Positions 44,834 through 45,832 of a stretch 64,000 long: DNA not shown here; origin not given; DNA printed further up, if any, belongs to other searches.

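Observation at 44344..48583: Three-gene nitrile-hydratase-family enzyme (split beta, Co-type alpha) in an operon with an orphan Mo-hydroxylase large subunit and a CMD-family protein, with no activator gene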

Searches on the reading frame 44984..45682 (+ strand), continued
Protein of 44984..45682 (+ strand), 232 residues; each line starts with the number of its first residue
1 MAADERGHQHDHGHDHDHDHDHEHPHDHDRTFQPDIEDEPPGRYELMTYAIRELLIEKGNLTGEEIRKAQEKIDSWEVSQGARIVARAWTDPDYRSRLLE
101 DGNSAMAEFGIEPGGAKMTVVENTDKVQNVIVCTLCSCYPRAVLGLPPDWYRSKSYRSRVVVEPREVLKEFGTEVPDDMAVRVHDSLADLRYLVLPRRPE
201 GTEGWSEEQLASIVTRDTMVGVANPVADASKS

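Call 13: search_solved_structures(query=window:44984-45682:+, max_evalue=0.001, show_alignments=3)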
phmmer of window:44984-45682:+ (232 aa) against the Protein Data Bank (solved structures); distinct sequences matched with E-value up to 0.001: 36.
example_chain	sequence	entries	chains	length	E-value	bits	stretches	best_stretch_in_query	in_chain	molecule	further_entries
4ob1_A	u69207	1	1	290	4e-65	222.7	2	48-223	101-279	Cobalt-containing nitrile hydratase subunit alpha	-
2dpp_A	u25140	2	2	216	1.6e-61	210.9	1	37-224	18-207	Nitrile hydratase alpha subunit | Nitrile hydratase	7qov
3hht_A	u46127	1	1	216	1.7e-61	210.8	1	37-224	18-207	Nitrile hydratase alpha subunit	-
7qou_A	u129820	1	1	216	3.1e-61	210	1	37-224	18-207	Nitrile hydratase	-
7qoy_A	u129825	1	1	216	8e-61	208.6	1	37-224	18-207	Nitrile hydratase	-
7qop_A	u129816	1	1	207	8.5e-61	208.5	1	38-224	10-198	Nitrile hydratase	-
7qom_A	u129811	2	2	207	8.8e-61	208.5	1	38-224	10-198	Nitrile hydratase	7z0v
1v29_A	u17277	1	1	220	1.2e-60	208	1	26-224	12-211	nitrile hydratase a chain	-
3vyh_A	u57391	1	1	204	3.5e-57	196.7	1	48-223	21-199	Cobalt-containing nitrile hydratase subunit alpha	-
2dd4_C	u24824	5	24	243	5.4e-57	196.1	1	19-226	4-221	Thiocyanate hydrolase gamma subunit | Thiocyanate hydrolase subunit gamma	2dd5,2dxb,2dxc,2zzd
3qxe_A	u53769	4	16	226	1.6e-56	194.6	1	20-226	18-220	Co-type Nitrile Hydratase alpha subunit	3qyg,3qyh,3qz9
4ob3_A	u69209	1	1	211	3.1e-56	193.6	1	48-224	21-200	Cobalt-containing nitrile hydratase subunit alpha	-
8i6n_A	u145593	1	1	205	3.8e-56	193.3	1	48-223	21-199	Cobalt-containing nitrile hydratase subunit alpha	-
7w8l_A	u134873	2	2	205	4e-56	193.2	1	48-223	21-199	Nitrile hydratase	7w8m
4ob2_A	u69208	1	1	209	4.4e-56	193.1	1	48-223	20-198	Cobalt-containing nitrile hydratase subunit alpha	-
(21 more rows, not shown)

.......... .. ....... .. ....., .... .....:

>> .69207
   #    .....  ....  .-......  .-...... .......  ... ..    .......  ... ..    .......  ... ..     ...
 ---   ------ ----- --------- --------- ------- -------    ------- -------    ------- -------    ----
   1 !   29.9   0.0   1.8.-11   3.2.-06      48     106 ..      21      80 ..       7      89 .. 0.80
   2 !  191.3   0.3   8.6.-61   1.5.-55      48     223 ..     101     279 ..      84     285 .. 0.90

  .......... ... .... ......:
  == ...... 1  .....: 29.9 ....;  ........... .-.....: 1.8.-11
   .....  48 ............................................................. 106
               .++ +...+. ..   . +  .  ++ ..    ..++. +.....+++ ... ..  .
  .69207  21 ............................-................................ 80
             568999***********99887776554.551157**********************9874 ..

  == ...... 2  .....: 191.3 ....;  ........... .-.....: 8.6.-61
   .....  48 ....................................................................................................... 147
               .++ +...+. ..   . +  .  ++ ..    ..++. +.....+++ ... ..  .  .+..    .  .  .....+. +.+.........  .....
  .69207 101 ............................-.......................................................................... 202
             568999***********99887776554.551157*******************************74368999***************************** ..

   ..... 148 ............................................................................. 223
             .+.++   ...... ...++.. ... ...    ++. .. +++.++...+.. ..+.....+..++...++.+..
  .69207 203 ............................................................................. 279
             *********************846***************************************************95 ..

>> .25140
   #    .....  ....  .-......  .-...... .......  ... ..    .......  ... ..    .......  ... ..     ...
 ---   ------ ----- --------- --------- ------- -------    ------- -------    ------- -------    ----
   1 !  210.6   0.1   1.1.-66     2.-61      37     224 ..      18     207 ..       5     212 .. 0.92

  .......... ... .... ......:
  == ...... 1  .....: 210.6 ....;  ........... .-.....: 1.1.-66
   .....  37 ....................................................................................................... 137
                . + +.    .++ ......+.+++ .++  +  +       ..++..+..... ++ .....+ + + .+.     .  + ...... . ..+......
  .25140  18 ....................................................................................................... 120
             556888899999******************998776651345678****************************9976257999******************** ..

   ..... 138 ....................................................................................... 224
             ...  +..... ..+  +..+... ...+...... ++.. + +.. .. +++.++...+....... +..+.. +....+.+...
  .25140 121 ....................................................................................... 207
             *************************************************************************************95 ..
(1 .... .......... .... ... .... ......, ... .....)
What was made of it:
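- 44984..45682 (+): Co-type NHase alpha subunit (232 aa) with a His/Asp-rich N-terminus (11 His in the first 30 residues). Best PDB hits are Co-NHase alpha chains at 208-223 bits (call 13).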

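Call 22: find_related_loci(query=window:44984-45682:+, collection=genome_contigs, flank=10000)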
Query window:44984-45682:+ (232 aa) in genome_contigs; peptide patterns used: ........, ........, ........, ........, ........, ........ (x = any residue, [..] = any of these).
600 stretches matched a pattern (row limit reached: there are more); 39 encode a relative of the query (tblastn E <= 1e-3); 39 distinct loci.
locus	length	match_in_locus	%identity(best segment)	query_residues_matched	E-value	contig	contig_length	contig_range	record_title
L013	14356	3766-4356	71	25-225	4e-96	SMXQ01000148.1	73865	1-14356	MAG: Alphaproteobacteria bacterium isolate N075bin64 k141_1681776, whole genome shotgun sequence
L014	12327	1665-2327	54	2-229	2e-79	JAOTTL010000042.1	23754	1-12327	MAG: Betaproteobacteria bacterium isolate 13_July_SF_Bin19 13_July_SF_Bin19_scaffold_648_c1, whole genome shotgun sequen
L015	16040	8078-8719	54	5-228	2e-79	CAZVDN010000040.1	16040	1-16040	MAG TPA_asm: uncultured Streptomyces sp. isolate binchicken_co298_74 genome assembly, contig: NODE_6792_length_16040_cov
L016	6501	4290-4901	56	33-232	9e-73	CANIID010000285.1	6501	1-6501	MAG: Betaproteobacteria bacterium isolate RE-9nov16-207 genome assembly, contig: RE-9nov16-C34308, whole genome shotgun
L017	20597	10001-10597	56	22-229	3e-69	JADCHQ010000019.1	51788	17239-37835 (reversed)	MAG: Rhodocyclaceae bacterium isolate M176S2SP1A56QC M176S2_19, whole genome shotgun sequence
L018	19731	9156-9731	55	43-231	1e-63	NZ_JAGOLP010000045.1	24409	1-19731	MAG: Ferrovibrio sp. isolate Gw_Bodden_bin_55 Gw_Bodden_2378_length_24409_cov_5.869327, whole genome shotgun sequence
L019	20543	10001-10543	57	46-224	4e-63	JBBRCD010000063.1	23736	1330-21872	MAG: Burkholderiales bacterium isolate Co_metawrap_2383 Cmw_2383_k141_12120655_length_23736_cov_11.9963, whole genome sh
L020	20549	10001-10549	52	41-225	2e-62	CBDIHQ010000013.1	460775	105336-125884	MAG: Aquabacter sp. isolate 7e7a62fc-4913-440f-9684-c98570a3fd34 genome assembly, contig: contig_13, whole genome shotgu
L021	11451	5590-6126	51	45-221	3e-57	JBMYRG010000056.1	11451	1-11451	MAG: Alphaproteobacteria bacterium isolate ME_XS_2303_bin_60 ME_XS_2303_bin_60_56, whole genome shotgun sequence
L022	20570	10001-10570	49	45-232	3e-55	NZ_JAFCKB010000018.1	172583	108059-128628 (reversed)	Bradyrhizobium manausense strain SZCCT0344 NODE_18, whole genome shotgun sequence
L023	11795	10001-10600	51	16-223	3e-55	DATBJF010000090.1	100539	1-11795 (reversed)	MAG TPA_asm: Candidatus Methylomirabilota bacterium isolate SMAG_U3913 k141_1092150, whole genome shotgun sequence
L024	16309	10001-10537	52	48-224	7e-55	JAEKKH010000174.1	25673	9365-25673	MAG: Burkholderiales bacterium isolate SH_71_45 SH_S37_scaffold_687, whole genome shotgun sequence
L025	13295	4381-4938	49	39-222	1e-54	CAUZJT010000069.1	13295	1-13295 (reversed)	MAG: Gammaproteobacteria bacterium isolate CB21_SCM.54 genome assembly, contig: Ga0302122_10001886, whole genome shotgun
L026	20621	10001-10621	49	7-224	1e-54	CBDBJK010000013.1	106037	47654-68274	MAG: Dehalococcoidia bacterium isolate faae4e5b-80d9-4cfe-9cbd-97dc395bf251 genome assembly, contig: contig_13, whole ge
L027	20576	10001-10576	47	44-225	5e-54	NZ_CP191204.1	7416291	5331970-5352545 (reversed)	Nocardia sp. CA-145437 chromosome, complete genome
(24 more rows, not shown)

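Call 25: find_related_loci(query=window:45074-45682:+, collection=metagenome_contigs, flank=10000)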
Query window:45074-45682:+ (202 aa) in metagenome_contigs; peptide patterns used: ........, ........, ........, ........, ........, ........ (x = any residue, [..] = any of these).
600 stretches matched a pattern (row limit reached: there are more); 532 encode a relative of the query (tblastn E <= 1e-3); the best 80 are kept; 80 distinct loci.
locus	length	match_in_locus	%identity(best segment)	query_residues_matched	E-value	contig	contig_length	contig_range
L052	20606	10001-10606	100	1-202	4e-136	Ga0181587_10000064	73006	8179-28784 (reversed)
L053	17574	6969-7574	100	1-202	4e-136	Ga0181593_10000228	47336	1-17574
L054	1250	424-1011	86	1-196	5e-127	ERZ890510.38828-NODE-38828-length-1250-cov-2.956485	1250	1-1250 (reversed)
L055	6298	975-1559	86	1-195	3e-115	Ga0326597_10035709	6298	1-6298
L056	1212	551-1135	82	1-195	4e-120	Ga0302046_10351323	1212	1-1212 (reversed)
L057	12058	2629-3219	79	1-197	4e-108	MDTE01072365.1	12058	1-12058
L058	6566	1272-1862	77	1-197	7e-108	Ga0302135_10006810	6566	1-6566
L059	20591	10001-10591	76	1-197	8e-107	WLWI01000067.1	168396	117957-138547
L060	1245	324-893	82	7-196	4e-114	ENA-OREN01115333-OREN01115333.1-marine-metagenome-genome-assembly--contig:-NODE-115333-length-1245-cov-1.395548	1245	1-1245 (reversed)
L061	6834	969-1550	75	2-195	2e-104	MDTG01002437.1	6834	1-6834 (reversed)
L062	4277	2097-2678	75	2-195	7e-105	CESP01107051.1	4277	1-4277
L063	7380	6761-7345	76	1-195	3e-104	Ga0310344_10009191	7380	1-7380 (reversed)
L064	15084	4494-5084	76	1-197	3e-103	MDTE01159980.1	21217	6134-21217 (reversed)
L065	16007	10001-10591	75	1-197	1e-102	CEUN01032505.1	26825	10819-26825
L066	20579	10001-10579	74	2-195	2e-99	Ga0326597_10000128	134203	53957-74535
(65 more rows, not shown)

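Call 76: search_protein_families(library=pfam, proteins=[L015:3438-4229:+, L015:4236-5429:-, L015:5474-6109:-, L015:6137-6613:-, L015:6788-7333:-, L015:8729-9433:-, L015:9467-10171:-, L015:10209-11585:-, L015:11643-12878:-, L015:12875-14443:-], max_evalue=0.0001)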
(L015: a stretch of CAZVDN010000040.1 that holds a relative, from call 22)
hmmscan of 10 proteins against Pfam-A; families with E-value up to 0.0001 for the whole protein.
L015:3438-4229:+ (263 aa): 4 families
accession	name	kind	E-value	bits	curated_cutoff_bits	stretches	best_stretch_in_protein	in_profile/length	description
PF00106.31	adh_short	-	9.8e-43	146.4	26.6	1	8-192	1-188/195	short chain dehydrogenase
PF13561.12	adh_short_C2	-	1.1e-41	143.4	27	1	14-257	1-235/236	Enoyl-(Acyl carrier protein) reductase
PF08659.16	KR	-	5.5e-11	43.2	22.6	1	10-172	3-171/180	KR domain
PF23441.1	SDR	-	7.6e-05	22.7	27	1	8-195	8-203/258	SDR-like rossmann domain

L015:4236-5429:- (397 aa): 2 families
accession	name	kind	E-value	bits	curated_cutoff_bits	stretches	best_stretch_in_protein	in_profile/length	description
PF01436.27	NHL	-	2e-11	43.7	20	0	263-283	8-28/28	NHL repeat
PF17170.10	DUF5128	-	7.9e-08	32.3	22.9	0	267-293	53-79/321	6-bladed beta-propeller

L015:5474-6109:- (211 aa): 1 family
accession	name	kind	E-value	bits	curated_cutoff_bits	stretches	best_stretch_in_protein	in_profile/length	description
PF01243.27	PNPOx_N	-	9e-20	71.7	28.1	1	38-157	2-120/120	Pyridoxamine 5'-phosphate oxidase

L015:6137-6613:- (158 aa): 0 families

L015:6788-7333:- (181 aa): 0 families

L015:8729-9433:- (234 aa): 1 family
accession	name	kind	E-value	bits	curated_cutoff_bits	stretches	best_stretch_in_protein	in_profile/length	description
PF13531.11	SBP_bac_11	-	1.6e-32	113.5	25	1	5-231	1-226/227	Bacterial extracellular solute-binding protein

L015:9467-10171:- (234 aa): 2 families
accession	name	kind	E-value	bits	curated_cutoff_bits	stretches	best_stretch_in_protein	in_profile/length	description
PF13531.11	SBP_bac_11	-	1.4e-29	103.9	25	1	5-231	1-226/227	Bacterial extracellular solute-binding protein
PF01547.30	SBP_bac_1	-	1.9e-07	31.8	26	0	181-223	263-306/307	Bacterial extracellular solute-binding protein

L015:10209-11585:- (458 aa): 2 families
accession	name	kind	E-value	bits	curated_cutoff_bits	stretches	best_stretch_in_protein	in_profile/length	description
PF00939.25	Na_sulph_symp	-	2e-32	113.2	27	1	14-454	11-469/472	Sodium:sulfate symporter transmembrane region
PF03600.22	CitMHS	-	5.1e-19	69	31.9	1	45-398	2-335/336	Citrate transporter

L015:11643-12878:- (411 aa): 2 families
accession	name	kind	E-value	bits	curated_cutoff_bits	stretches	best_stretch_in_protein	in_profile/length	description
PF05977.19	MFS_3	-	6e-52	177.2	27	1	12-399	4-389/524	Transmembrane secretion effector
PF07690.21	MFS_1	-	2.3e-37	129.1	33.4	1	23-359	1-337/347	Major Facilitator Superfamily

L015:12875-14443:- (522 aa): 2 families
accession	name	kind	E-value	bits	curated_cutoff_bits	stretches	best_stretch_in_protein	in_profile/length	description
PF00920.27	ILVD_EDD_N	-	4.2e-66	223.7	27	2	44-224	1-183/316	Dihydroxy-acid/6-phosphogluconate dehydratase N-terminal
PF24877.1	ILV_EDD_C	-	5.2e-64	215.6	27.7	1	309-503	1-191/191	Dihydroxy-acid/6-phosphogluconate dehydratase C-terminal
